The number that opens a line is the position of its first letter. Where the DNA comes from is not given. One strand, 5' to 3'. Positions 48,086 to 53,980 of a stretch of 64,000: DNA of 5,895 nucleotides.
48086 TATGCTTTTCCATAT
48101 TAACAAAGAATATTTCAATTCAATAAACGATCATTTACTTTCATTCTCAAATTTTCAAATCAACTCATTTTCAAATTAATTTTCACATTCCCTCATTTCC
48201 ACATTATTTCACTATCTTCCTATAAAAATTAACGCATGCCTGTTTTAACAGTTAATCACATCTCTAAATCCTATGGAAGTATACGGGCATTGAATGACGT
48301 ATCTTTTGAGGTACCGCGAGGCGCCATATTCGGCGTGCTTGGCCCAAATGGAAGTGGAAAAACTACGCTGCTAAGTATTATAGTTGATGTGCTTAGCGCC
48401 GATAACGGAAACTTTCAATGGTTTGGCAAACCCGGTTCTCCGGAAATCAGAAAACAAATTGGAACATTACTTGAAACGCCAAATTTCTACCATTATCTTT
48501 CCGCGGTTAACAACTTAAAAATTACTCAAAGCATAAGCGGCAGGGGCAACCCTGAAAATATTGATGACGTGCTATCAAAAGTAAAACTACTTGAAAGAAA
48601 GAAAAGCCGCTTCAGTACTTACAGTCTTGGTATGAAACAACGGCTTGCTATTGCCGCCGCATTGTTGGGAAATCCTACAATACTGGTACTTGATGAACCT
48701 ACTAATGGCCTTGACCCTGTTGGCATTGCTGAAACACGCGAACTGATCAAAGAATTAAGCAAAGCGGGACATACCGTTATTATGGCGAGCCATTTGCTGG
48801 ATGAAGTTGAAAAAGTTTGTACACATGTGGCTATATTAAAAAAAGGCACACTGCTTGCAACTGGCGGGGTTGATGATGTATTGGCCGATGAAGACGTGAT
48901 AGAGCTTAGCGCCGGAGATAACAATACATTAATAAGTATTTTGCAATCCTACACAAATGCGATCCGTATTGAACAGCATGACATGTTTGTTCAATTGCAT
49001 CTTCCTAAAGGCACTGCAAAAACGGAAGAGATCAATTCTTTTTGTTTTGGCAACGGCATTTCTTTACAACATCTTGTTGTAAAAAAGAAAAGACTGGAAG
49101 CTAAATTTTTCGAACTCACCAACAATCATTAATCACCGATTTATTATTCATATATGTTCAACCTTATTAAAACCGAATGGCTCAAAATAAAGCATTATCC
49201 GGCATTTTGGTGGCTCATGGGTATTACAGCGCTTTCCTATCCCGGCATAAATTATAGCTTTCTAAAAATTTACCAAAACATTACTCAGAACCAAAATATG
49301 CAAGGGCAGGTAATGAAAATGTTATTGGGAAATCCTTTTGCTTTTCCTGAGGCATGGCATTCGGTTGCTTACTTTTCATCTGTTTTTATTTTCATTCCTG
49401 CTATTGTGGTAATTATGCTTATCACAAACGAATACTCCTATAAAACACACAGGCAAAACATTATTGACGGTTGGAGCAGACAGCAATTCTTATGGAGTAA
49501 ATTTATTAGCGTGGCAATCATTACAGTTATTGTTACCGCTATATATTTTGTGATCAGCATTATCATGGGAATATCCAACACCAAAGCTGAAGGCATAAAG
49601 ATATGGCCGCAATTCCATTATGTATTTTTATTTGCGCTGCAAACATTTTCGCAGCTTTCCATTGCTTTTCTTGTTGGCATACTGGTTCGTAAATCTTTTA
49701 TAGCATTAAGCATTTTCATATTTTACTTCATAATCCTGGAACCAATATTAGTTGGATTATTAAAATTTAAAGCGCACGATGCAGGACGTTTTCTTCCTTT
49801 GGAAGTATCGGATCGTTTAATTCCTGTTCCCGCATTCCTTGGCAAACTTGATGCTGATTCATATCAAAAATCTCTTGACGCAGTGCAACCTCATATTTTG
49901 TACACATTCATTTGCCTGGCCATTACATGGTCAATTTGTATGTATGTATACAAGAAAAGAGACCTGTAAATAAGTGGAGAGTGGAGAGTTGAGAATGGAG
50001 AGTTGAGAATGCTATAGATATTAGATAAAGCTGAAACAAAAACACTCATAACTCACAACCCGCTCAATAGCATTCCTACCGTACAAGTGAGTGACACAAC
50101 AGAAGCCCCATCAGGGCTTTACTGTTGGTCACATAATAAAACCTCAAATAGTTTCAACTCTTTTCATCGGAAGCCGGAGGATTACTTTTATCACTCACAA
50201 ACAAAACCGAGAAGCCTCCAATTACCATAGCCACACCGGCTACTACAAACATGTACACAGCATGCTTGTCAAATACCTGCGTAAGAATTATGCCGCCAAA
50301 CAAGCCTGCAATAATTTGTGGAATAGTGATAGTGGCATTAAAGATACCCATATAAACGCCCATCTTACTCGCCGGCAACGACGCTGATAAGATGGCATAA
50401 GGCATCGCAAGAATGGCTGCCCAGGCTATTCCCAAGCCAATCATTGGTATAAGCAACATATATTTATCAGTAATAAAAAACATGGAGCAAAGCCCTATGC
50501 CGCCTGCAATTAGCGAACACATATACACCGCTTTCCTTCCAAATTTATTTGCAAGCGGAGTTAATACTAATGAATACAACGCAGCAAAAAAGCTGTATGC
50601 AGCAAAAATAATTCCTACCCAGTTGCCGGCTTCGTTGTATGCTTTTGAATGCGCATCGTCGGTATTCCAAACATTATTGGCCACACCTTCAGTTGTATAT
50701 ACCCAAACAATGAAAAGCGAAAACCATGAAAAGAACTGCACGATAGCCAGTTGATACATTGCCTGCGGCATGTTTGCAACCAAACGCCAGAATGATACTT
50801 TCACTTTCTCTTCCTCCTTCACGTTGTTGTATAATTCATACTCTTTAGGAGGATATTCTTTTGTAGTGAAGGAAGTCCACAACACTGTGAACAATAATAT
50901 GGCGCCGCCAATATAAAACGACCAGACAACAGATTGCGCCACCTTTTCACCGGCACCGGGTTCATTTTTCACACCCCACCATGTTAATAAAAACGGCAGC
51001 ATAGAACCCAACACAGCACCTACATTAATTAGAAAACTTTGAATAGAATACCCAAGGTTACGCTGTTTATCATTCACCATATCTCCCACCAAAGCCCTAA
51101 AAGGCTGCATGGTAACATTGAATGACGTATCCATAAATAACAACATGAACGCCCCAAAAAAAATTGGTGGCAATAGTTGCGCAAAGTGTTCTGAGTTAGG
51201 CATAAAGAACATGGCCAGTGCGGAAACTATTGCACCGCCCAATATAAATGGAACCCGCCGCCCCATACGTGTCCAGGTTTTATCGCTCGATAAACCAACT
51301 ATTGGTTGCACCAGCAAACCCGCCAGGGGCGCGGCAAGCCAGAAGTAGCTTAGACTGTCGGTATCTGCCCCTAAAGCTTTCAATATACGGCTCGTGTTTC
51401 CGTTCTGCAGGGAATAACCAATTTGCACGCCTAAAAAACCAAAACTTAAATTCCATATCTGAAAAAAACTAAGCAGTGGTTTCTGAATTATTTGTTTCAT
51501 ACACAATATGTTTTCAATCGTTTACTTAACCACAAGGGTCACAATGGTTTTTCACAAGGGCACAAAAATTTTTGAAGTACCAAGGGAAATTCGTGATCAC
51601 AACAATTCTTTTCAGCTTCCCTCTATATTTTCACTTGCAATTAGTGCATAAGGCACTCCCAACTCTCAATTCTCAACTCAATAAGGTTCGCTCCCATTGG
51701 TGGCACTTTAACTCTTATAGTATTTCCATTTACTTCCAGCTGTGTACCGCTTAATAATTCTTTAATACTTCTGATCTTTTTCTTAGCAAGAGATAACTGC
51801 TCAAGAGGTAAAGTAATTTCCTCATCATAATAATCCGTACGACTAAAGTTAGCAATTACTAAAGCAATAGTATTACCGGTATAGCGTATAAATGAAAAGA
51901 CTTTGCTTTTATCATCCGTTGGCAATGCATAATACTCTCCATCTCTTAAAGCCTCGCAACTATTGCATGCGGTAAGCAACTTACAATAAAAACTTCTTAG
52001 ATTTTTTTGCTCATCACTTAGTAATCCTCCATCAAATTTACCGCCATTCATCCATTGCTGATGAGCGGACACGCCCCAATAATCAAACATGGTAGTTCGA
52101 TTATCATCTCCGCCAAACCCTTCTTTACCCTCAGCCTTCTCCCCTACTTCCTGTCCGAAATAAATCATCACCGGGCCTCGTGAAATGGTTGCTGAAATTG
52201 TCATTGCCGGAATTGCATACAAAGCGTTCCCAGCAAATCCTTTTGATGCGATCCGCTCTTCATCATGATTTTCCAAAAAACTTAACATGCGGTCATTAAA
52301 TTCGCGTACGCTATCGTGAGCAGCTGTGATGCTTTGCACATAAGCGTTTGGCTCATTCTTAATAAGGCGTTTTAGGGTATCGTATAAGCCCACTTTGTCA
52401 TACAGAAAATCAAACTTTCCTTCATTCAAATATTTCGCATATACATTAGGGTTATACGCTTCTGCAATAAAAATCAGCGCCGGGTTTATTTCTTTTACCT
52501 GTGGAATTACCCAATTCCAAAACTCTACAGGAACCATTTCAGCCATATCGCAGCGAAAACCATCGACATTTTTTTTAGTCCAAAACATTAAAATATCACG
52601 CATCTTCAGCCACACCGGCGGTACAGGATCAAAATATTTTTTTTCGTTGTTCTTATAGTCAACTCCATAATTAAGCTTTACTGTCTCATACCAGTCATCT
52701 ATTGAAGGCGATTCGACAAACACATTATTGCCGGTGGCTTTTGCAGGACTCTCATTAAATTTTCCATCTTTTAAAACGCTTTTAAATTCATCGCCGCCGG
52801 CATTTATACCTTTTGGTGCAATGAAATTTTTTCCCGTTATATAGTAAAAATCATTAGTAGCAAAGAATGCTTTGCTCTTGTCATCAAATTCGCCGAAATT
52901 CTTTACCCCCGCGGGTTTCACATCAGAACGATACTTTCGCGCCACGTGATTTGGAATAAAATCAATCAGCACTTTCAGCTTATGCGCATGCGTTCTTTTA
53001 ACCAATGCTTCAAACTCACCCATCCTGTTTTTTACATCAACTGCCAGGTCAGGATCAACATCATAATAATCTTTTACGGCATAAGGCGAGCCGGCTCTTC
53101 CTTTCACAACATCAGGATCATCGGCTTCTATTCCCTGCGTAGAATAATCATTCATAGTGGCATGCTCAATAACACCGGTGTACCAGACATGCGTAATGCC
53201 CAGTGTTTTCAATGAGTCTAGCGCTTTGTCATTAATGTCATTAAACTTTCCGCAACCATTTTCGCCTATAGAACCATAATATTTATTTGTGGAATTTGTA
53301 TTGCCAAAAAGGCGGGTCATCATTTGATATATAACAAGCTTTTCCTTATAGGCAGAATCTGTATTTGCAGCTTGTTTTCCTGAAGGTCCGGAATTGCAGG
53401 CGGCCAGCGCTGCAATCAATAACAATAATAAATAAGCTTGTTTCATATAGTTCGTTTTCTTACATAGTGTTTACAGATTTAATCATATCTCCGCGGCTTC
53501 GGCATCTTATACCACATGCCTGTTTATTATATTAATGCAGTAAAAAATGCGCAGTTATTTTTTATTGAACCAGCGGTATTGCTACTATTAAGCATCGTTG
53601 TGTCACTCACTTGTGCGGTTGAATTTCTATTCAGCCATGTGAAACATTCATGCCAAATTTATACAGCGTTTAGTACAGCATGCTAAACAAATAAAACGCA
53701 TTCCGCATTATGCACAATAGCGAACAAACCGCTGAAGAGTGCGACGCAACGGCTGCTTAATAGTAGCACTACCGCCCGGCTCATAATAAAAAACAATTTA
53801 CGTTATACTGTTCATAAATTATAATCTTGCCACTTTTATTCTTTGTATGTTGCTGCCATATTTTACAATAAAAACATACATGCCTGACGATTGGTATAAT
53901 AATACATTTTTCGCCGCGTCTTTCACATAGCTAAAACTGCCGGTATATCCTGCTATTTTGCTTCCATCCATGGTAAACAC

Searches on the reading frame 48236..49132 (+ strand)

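Call 35: search_protein_families(library=pfam, proteins=[window:48236-49132:+])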
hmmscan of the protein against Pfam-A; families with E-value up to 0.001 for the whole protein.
window:48236-49132:+ (298 aa): 4 families
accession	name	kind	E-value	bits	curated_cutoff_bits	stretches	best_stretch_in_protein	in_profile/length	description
PF00005.33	ABC_tran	-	1.3e-28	100.7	25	1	19-157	1-137/137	ABC transporter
PF13304.12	AAA_21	-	4.7e-17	63.4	27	2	122-186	231-298/304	AAA domain, putative AbiEii toxin, Type IV TA system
PF13476.12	AAA_23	-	0.00012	23.3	27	1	16-57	7-47/201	AAA domain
PF02463.25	SMC_N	-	0.00038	20.4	40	0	32-57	27-52/220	RecF/RecN/SMC N terminal domain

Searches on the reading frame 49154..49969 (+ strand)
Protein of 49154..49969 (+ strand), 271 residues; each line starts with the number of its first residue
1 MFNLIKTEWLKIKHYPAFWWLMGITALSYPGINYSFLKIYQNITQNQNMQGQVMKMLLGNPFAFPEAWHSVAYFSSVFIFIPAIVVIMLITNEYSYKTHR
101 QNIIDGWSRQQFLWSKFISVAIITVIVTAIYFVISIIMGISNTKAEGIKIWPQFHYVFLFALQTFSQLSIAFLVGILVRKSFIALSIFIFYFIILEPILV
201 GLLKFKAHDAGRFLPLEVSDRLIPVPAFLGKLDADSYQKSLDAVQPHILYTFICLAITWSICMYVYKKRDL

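Call 35: search_protein_families(library=pfam, proteins=[window:49154-49969:+])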
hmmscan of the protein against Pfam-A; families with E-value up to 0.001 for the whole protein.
window:49154-49969:+ (271 aa): 3 families
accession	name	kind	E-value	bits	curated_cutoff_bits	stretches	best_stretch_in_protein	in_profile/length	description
PF12730.13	ABC2_membrane_4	-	7.1e-12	46.1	27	1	4-193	1-177/179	ABC-2 family transporter protein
PF12679.13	ABC2_membrane_2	-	1.2e-08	35.1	27.2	1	3-271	2-283/283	ABC-2 family transporter protein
PF12698.13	ABC2_membrane_3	-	0.0001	22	31.6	1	71-202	165-289/347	ABC-2 family transporter protein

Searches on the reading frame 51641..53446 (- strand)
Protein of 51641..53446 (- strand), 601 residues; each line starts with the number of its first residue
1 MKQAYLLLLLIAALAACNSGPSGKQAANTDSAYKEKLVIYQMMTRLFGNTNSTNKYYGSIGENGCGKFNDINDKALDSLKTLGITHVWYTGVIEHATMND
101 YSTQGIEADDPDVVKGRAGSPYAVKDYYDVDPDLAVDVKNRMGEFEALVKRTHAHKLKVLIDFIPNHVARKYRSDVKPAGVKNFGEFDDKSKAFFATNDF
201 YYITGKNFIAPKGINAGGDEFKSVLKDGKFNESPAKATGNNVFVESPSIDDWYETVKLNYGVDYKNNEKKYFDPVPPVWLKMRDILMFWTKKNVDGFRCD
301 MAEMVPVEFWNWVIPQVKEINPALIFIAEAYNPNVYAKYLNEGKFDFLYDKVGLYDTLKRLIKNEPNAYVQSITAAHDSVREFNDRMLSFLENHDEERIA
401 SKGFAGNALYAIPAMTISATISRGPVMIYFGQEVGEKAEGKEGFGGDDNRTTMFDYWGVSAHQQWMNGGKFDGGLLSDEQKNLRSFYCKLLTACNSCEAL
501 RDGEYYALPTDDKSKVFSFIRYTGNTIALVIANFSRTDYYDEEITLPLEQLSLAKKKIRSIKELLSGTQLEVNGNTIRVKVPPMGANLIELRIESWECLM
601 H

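Call 35: search_protein_families(library=pfam, proteins=[window:51641-53446:-])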
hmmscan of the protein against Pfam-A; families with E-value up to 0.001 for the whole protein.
window:51641-53446:- (601 aa): 4 families
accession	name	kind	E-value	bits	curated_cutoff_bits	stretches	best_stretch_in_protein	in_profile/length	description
PF00128.31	Alpha-amylase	-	7.8e-23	81.8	22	1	41-438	1-358/446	Alpha amylase, catalytic domain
PF16657.11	Malt_amylase_C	-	4.3e-06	27.1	27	1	503-586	1-73/75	Maltogenic Amylase, C-terminal domain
PF14701.12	hDGE_amylase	-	6.7e-06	25.9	27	0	114-170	46-105/439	Glycogen debranching enzyme, glucanotransferase domain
PF02806.24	Alpha-amylase_C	-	0.00041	21.1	21.2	0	511-591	6-82/95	Alpha amylase, C-terminal all-beta domain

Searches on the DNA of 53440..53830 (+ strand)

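Call 25: search_rna_families(source=window, start=53440, end=53830, threshold=evalue, max_evalue=10)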
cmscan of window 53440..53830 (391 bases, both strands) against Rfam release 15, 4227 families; matches with E-value up to 10: 3.
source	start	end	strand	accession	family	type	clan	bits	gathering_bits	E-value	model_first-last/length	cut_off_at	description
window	53462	53512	-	RF01120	sR33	Gene; snRNA; snoRNA; CD-box;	-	18.1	37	0.2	1-55/55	no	Small nucleolar RNA sR33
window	53499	53592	-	RF02317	TtnuHACA10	Gene; snRNA; snoRNA; HACA-box;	-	17.6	100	7.7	1-104/104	no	Tetrahymena snoRNA TtnuHACA10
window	53497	53567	+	RF02059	STnc50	Gene; sRNA;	-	15.9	55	6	1-84/84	no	Salmonella enterica sRNA STnc40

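Call 87: search_dna_similar(query=window:53552-53795:+, collection=phages, mode=distant, max_evalue=0.01)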
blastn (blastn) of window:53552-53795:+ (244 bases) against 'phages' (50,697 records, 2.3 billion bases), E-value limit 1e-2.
No match.
